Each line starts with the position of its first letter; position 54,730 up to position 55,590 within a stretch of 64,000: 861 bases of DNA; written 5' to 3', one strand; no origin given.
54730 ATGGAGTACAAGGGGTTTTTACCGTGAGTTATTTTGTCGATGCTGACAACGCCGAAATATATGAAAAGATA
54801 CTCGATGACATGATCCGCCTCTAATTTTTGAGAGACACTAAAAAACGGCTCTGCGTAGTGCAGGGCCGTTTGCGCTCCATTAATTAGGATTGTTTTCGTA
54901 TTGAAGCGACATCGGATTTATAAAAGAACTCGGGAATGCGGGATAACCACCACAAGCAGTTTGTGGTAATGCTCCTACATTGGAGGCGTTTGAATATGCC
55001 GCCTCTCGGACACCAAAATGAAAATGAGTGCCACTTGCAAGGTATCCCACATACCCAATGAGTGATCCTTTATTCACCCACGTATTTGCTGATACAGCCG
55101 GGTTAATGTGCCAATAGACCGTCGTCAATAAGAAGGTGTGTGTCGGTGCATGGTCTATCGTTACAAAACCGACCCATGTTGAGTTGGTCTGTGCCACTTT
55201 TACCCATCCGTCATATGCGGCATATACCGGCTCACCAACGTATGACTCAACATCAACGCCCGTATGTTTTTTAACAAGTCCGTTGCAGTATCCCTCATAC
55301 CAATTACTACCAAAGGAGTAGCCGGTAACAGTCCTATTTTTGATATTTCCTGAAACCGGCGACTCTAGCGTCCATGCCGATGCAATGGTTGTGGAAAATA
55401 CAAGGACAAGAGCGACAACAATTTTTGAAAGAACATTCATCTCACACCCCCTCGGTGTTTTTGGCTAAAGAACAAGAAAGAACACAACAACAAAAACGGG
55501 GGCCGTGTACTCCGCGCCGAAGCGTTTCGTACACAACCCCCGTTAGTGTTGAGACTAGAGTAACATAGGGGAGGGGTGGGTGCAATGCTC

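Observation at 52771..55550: Duplicated convergent cassette of a membrane-anchored protein and a small M23 peptidase, with a conserved structured 5' leader on both peptidase genes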

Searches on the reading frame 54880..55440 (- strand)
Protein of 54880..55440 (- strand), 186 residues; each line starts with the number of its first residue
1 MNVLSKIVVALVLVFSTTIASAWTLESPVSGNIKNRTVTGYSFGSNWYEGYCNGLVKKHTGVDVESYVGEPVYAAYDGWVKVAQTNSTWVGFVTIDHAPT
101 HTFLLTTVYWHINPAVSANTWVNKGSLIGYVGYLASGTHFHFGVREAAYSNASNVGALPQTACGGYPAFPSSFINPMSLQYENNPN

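Call 5: search_protein_families(library=pfam, proteins=[window:54880-55440:-], max_evalue=0.1)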
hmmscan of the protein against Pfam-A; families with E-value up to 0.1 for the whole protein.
window:54880-55440:- (186 aa): 2 families
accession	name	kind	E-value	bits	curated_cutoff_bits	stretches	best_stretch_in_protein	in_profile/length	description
PF01551.29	Peptidase_M23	-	1.2e-15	57.9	28.7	1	58-147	2-90/96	Peptidase family M23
PF21216.2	PepQ_N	-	0.0011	19.3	27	1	72-124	47-98/152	Xaa-Pro dipeptidase, N-terminal domain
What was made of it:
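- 54880..55440 (-): pep2: 186-aa secreted M23 metallopeptidase. Pfam PF01551, E 1e-15 (call 5).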

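Call 16: find_homologous_proteins(query=window:54880-55440:-)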
Query window:54880-55440:- (186 aa): 33 proteins with E <= 0.001 among 69 candidates.
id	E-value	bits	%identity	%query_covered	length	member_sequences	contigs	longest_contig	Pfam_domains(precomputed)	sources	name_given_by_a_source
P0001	2.5e-121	421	100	100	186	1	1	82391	PF01551.30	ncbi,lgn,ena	-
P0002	1.3e-87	311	72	97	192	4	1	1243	PF01551.30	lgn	-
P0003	4.2e-76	273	66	96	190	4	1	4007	PF01551.30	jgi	jgi:murein DD-endopeptidase MepM/ murein hydrolase activator NlpD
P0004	4.6e-76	273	69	93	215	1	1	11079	PF01551.30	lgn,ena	-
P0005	4.9e-71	257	62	99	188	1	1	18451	PF01551.30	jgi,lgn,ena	-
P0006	5.1e-67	244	59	100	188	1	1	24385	PF01551.30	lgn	-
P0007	4.2e-66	241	63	98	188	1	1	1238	PF01551.30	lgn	-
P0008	1.6e-65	239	60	100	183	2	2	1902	PF01551.30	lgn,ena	-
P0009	5.8e-62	227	59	96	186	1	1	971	PF01551.30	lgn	-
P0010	1.1e-60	223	63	86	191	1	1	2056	PF01551.30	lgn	-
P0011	1.9e-59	219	59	97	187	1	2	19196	PF01551.30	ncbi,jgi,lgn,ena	-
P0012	6.6e-56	207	55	95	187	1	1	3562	PF01551.30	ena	-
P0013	1.3e-51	193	61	77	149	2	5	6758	PF01551.30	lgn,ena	-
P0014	5.8e-51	191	60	85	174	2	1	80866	PF01551.30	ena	-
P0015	6.3e-46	175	49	98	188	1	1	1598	PF01551.30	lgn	-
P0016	2.4e-35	140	43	96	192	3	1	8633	PF01551.30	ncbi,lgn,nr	ncbi:M23 family metallopeptidase [Candidatus Parcubacteria bacterium]|nr:M23 family metallopeptidase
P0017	8.6e-34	135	48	73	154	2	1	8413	PF01551.30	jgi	jgi:murein DD-endopeptidase MepM/ murein hydrolase activator NlpD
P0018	6.8e-33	132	44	97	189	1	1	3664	PF01551.30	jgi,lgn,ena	-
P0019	5.1e-32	130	46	75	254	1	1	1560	PF01551.30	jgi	-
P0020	8.4e-32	129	43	94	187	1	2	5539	PF01551.30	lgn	-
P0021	1.8e-31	128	47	85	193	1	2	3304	PF01551.30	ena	-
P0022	2.1e-31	128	41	91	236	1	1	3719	PF01551.30,PF26482.1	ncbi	ncbi:hypothetical protein ig2599ANME_0852 [groundwater metagenome]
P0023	1.9e-30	124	54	63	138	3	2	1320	PF01551.30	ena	-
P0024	5.9e-30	123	48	80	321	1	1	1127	PF01551.30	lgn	-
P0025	2.7e-29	121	44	87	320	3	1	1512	PF01551.30,PF24517.3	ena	-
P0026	2.5e-26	111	42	83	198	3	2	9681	PF01551.30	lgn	-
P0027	6.0e-26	110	45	73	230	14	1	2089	PF01551.30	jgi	jgi:murein DD-endopeptidase MepM/ murein hydrolase activator NlpD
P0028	9.4e-25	106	43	74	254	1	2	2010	PF01551.30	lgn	-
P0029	6.9e-24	103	38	89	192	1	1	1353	PF01551.30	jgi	jgi:murein DD-endopeptidase MepM/ murein hydrolase activator NlpD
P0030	7.4e-24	103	43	82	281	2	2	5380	PF01551.30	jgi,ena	-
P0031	6.0e-22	97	41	81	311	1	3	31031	PF01551.30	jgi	jgi:murein DD-endopeptidase MepM/ murein hydrolase activator NlpD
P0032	7.8e-21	93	40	85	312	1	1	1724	PF01551.30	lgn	-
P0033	5.5e-16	77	35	73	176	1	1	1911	PF01551.30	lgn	-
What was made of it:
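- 54880..55440 (-): Orthologues at 59-72% identity (call 16).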

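Call 17: find_encoding_contigs(protein=P0001, flank=3000, max_places=3)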
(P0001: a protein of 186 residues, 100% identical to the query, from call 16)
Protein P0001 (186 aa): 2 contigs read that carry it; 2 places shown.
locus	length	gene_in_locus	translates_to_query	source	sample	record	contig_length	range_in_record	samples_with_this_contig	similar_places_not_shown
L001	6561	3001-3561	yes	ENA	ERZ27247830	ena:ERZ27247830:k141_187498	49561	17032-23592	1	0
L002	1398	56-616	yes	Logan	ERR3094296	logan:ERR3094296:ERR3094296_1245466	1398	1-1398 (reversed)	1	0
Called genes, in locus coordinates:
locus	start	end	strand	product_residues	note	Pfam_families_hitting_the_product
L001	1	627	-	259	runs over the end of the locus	PF05675:DUF817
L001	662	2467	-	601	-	PF26549:Tricorn_N, PF26550:Tricorn_2nd, PF01738:DLH, PF02129:Peptidase_S15, PF00561:Abhydrolase_1 (weak), PF12146:Hydrolase_4 (weak), PF20434:BD-FAE, PF00326:Peptidase_S9, +8 more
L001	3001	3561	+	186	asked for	PF01551:Peptidase_M23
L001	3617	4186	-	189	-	-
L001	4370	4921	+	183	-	PF01551:Peptidase_M23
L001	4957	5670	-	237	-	-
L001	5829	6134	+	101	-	-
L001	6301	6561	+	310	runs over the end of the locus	PF06983:3-dmu-9_3-mt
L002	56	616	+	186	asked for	PF01551:Peptidase_M23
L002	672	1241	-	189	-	-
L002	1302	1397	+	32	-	?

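Call 20: find_related_loci(query=A1, collection=metagenome_contigs, flank=3000)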
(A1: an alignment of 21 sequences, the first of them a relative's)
Query A1 (186 aa) in metagenome_contigs; peptide patterns used: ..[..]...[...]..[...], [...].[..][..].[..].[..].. (x = any residue, [..] = any of these).
227 stretches matched a pattern; 112 encode a relative of the query (tblastn E <= 1e-3); the best 80 are kept; 80 distinct loci.
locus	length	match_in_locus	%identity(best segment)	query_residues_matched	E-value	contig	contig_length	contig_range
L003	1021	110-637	66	11-186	3e-86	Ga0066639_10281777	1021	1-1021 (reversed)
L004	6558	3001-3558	62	1-184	6e-75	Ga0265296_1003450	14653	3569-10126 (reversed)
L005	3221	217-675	50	28-181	7e-45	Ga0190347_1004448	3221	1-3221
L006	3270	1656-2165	47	11-182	1e-42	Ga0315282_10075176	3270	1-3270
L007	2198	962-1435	48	24-183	2e-42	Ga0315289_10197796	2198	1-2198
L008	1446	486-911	46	39-178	1e-39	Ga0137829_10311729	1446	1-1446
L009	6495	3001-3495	43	24-182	1e-37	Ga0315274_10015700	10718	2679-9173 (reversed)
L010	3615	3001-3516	41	9-178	1e-36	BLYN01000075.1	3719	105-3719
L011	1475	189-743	44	2-181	6e-37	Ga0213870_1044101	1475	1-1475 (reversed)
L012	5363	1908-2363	45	28-181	8e-36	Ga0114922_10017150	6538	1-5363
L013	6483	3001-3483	42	25-182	3e-34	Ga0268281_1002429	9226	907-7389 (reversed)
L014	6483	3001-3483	42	25-182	2e-33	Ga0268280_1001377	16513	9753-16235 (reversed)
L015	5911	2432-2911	43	28-182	2e-32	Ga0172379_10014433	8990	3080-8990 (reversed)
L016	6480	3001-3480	43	25-182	5e-31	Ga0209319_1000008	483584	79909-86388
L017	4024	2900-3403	43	24-176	8e-31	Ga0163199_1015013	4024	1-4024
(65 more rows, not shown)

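Call 23: find_encoding_contigs(protein=P0004, flank=3000, max_places=2)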
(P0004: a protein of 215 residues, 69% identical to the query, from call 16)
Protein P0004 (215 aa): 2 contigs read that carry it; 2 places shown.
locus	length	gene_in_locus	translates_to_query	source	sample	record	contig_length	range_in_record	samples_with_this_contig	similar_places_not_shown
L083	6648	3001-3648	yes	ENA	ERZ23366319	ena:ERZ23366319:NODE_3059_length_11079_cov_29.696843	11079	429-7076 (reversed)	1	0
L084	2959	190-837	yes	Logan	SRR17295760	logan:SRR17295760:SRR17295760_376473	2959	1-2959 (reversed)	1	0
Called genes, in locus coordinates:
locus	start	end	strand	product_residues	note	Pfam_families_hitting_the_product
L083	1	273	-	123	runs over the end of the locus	PF00238:Ribosomal_L14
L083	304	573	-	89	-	PF00366:Ribosomal_S17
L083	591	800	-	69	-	PF00831:Ribosomal_L29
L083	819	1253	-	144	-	PF00252:Ribosomal_L16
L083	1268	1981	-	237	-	PF07650:KH_2, PF00189:Ribosomal_S3_C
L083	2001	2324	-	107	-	PF00237:Ribosomal_L22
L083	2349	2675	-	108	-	PF00203:Ribosomal_S19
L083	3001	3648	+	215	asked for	PF01551:Peptidase_M23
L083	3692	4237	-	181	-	-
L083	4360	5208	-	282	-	PF00181:Ribosomal_L2_N, PF03947:Ribosomal_L2_C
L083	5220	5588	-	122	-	PF00276:Ribosomal_L23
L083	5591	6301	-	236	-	PF00573:Ribosomal_L4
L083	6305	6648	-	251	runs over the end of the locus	PF00297:Ribosomal_L3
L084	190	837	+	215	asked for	PF01551:Peptidase_M23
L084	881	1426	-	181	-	-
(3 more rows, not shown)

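Call 24: find_encoding_contigs(protein=P0002, flank=3000, max_places=2)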
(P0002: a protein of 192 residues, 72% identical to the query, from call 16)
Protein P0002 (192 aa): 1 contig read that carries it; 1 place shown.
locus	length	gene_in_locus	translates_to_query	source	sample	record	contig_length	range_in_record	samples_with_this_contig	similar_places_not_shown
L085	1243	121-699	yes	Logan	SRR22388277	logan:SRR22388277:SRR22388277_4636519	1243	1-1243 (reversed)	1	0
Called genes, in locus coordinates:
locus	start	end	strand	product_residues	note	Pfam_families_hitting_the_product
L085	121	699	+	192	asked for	PF01551:Peptidase_M23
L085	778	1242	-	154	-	?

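Call 25: find_encoding_contigs(protein=P0006, flank=3000, max_places=2)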
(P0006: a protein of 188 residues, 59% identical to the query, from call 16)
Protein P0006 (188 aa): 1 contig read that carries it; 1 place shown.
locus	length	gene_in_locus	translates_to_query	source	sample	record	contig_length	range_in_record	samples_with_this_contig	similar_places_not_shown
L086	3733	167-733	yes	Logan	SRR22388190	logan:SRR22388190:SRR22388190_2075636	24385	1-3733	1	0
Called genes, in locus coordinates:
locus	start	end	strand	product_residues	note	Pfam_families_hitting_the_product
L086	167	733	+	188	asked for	PF01551:Peptidase_M23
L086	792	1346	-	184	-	-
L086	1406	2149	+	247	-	PF13489:Methyltransf_23, PF13847:Methyltransf_31, PF08241:Methyltransf_11, PF08242:Methyltransf_12, PF13649:Methyltransf_25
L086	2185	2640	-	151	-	PF09424:YqeY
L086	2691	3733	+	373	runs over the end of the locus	PF02646:RmuC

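Call 30: find_related_loci(query=A2, collection=genome_contigs, flank=3000)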
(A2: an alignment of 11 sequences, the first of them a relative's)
Query A2 (186 aa) in genome_contigs; peptide patterns used: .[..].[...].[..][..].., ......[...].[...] (x = any residue, [..] = any of these).
6 stretches matched a pattern, but none encodes a relative of the query by tblastn (E <= 1e-3).

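Call 68: search_solved_structures(query=A1, max_evalue=0.001)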
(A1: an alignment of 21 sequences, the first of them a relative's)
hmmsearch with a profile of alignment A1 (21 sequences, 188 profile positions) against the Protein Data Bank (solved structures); distinct sequences matched with E-value up to 0.001: 35.
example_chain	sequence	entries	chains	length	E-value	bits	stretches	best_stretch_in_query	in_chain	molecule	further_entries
6jmx_A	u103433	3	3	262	1.2e-14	57.7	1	39-146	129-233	Peptidase M23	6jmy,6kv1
9gy1_A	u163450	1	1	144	2.1e-14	56.9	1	59-149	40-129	Peptidase, M23 family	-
6jn1_A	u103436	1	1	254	5.7e-13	52.2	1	39-146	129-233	Peptidase M23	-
6jn0_A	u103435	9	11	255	5.7e-13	52.2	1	39-146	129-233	Peptidase M23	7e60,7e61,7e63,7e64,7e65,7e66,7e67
6jmz_A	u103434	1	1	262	6e-13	52.2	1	39-146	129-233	Peptidase M23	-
6jn7_A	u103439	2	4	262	6.2e-13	52.1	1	39-146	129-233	Peptidase M23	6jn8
9m7n_A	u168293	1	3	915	3.8e-11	46.3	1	39-153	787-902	Gp16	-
6u2a_A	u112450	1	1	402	5.6e-11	45.7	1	55-145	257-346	ShyA endopeptidase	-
6ue4_A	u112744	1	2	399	5.6e-11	45.7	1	55-145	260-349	ShyA endopeptidase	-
2gu1_A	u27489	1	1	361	6.1e-11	45.6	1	38-146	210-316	Zinc peptidase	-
5j1l_A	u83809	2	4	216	9.7e-11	45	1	58-147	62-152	ToxR-activated gene (TagE)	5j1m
8s3m_A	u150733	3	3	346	1.1e-10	44.8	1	56-154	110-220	Lytic endopeptidase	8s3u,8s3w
5j1k_A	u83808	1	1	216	4.7e-09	39.5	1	62-147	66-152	ToxR-activated gene (TagE)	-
5j1l_B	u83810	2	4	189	4.9e-09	39.4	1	62-147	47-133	ToxR-activated gene (TagE)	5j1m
5kvp_A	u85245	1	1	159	5.8e-09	39.2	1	60-146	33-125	Zoocin A endopeptidase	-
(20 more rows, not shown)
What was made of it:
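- On Peptidase family M23 (both minus-strand genes): A profile of the family hits solved M23 structures with E down to 1e-14 (call 68).
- Closest known: Bacteriolysin M23 enzymes with adjacent immunity genes. Same: A small secreted M23 catalytic domain with intact metal ligands, which matches zoocin A, lysostaphin and LytM chains by sequence profile (call 68).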

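Call 72: find_encoding_contigs(protein=P0011, flank=3000, max_places=3)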
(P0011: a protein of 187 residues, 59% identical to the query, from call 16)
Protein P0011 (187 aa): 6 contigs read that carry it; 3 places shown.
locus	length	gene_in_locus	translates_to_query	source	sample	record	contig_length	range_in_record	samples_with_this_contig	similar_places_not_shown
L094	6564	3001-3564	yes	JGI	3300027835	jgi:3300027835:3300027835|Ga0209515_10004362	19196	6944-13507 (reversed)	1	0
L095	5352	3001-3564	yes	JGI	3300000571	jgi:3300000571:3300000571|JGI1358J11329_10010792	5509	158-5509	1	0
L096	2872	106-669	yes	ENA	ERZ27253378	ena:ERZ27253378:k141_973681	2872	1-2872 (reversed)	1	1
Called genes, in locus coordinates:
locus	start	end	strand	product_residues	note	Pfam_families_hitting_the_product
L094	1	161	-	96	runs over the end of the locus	-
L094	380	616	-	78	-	-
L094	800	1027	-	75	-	-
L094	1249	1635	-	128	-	-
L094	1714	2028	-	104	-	PF13376:OmdA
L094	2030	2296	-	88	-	-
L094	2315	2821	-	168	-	-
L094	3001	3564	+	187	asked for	PF01551:Peptidase_M23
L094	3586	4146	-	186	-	-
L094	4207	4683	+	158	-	-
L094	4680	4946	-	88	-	-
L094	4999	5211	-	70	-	-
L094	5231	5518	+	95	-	-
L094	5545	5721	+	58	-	-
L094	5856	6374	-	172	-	-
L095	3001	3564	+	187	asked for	PF01551:Peptidase_M23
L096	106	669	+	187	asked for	PF01551:Peptidase_M23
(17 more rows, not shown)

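Call 86: find_related_loci(query=A1, collection=viral_contigs, flank=2500)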
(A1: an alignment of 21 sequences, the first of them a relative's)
Query A1 (186 aa) in viral_contigs; peptide patterns used: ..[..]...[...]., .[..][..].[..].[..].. (x = any residue, [..] = any of these).
27 stretches matched a pattern; 2 encode a relative of the query (tblastn E <= 1e-3); 2 distinct loci.
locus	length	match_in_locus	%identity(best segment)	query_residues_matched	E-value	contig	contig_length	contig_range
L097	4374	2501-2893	29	33-151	2e-8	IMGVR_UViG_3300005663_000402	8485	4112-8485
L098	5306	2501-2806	30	63-151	4e-6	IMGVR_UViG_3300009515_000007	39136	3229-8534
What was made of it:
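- Tried and rejected: A viral-contig search gave only two distant hits (call 86).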
